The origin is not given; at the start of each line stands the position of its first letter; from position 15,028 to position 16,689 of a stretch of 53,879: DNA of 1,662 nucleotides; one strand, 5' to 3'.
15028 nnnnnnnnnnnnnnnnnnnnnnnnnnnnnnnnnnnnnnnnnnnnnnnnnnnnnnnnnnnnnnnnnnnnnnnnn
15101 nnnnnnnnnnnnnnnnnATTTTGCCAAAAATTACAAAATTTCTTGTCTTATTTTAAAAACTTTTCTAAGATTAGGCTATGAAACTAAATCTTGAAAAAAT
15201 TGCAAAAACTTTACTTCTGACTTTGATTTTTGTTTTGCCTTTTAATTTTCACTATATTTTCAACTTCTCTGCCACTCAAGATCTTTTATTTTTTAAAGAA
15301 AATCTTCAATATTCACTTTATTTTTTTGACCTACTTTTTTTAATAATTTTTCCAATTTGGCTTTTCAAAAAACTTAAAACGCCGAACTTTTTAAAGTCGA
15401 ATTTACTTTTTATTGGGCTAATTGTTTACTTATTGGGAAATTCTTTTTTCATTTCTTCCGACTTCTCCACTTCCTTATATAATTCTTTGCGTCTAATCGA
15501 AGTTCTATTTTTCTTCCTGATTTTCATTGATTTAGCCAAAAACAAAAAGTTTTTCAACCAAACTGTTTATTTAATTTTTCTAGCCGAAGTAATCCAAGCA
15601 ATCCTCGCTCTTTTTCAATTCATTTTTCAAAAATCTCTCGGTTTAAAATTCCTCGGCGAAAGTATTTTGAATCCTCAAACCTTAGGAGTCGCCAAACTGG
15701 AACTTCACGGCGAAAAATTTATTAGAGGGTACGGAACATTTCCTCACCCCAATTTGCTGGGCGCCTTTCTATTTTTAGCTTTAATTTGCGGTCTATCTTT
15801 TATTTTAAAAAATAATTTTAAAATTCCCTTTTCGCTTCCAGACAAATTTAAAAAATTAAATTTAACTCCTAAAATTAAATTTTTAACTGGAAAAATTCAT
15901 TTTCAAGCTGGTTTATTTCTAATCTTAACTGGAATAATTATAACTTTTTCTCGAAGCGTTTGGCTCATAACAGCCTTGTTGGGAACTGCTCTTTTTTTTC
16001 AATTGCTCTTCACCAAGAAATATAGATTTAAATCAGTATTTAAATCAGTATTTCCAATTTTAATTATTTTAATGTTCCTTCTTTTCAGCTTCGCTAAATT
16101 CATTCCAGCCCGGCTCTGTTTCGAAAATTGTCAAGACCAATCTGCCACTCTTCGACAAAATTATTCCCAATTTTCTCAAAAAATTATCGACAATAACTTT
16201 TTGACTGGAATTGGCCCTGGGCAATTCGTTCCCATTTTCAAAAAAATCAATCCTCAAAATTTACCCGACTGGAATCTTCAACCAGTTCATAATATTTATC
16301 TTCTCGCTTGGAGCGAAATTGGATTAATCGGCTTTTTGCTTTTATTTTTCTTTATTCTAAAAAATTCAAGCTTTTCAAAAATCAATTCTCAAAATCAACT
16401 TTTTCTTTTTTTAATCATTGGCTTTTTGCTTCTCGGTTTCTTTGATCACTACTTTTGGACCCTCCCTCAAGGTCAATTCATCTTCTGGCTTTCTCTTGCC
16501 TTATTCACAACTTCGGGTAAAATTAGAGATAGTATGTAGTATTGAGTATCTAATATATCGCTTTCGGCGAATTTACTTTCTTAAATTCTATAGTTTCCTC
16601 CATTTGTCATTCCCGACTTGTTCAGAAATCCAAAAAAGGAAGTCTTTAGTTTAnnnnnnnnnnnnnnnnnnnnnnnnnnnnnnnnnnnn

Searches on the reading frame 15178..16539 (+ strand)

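Call 63: search_protein_families(library=pfam, proteins=[window:15178-16539:+], max_evalue=0.00001)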
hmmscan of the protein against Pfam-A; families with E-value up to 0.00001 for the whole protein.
window:15178-16539:+ (453 aa): 1 family
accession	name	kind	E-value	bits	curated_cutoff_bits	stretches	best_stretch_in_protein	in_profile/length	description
PF04932.20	Wzy_C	-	1.1e-15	58.2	31.7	1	245-390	2-149/149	O-Antigen ligase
